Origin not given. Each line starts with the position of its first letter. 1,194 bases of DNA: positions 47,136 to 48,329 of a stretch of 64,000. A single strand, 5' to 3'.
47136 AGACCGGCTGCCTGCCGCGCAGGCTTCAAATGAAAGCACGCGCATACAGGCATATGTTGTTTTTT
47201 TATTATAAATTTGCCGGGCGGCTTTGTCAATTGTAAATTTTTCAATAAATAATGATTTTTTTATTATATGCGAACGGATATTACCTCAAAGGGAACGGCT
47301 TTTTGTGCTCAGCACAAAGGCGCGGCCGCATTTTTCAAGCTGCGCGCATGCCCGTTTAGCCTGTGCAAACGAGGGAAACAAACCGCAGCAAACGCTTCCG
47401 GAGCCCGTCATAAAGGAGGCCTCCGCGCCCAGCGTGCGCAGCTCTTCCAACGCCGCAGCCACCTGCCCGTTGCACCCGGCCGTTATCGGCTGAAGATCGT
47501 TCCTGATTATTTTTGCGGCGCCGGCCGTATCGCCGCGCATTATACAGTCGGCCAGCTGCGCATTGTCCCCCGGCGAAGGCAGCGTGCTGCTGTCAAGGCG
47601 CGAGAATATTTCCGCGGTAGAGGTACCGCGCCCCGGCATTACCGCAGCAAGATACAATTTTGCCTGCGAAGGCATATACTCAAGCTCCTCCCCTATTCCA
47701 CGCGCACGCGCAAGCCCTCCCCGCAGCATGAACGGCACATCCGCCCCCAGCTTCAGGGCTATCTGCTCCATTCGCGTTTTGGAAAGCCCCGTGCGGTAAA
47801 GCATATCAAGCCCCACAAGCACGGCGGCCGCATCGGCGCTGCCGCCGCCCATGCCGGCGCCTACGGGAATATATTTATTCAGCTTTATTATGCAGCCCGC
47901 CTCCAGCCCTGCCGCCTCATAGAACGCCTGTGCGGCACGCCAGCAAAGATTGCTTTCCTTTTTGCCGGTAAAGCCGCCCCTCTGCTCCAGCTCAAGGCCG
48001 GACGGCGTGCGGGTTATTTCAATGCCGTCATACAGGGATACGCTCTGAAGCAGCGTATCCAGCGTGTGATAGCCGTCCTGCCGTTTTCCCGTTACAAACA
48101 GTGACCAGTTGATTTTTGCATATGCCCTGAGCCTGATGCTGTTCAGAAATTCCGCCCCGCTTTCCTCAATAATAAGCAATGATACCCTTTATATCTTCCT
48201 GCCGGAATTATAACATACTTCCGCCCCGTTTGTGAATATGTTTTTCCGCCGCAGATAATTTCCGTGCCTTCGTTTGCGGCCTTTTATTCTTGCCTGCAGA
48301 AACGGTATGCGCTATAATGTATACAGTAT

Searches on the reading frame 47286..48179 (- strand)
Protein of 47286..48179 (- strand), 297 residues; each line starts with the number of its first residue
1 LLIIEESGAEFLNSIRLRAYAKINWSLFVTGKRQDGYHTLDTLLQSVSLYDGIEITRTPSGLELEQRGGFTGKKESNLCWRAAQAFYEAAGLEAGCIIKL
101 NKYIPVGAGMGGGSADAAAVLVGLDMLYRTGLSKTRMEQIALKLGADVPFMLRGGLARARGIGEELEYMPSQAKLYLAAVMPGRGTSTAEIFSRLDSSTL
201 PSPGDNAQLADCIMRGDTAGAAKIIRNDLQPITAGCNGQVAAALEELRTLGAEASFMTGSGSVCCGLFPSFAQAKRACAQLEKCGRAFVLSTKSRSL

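Call 25: search_protein_families(library=pfam, proteins=[window:47286-48179:-], max_evalue=0.001)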
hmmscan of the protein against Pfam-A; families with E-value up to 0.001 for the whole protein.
window:47286-48179:- (297 aa): 2 families
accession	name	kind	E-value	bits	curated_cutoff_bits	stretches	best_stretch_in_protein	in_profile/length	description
PF00288.32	GHMP_kinases_N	-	1.6e-15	57.5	22.3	1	77-155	1-87/87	GHMP kinases N terminal domain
PF08544.19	GHMP_kinases_C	-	1e-09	39.1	21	1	211-285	3-83/85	GHMP kinases C terminal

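Call 26: search_protein_families(library=padloc, proteins=[window:47286-48179:-], max_evalue=0.001)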
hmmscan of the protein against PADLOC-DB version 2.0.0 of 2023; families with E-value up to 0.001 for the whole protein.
window:47286-48179:- (297 aa): 0 families
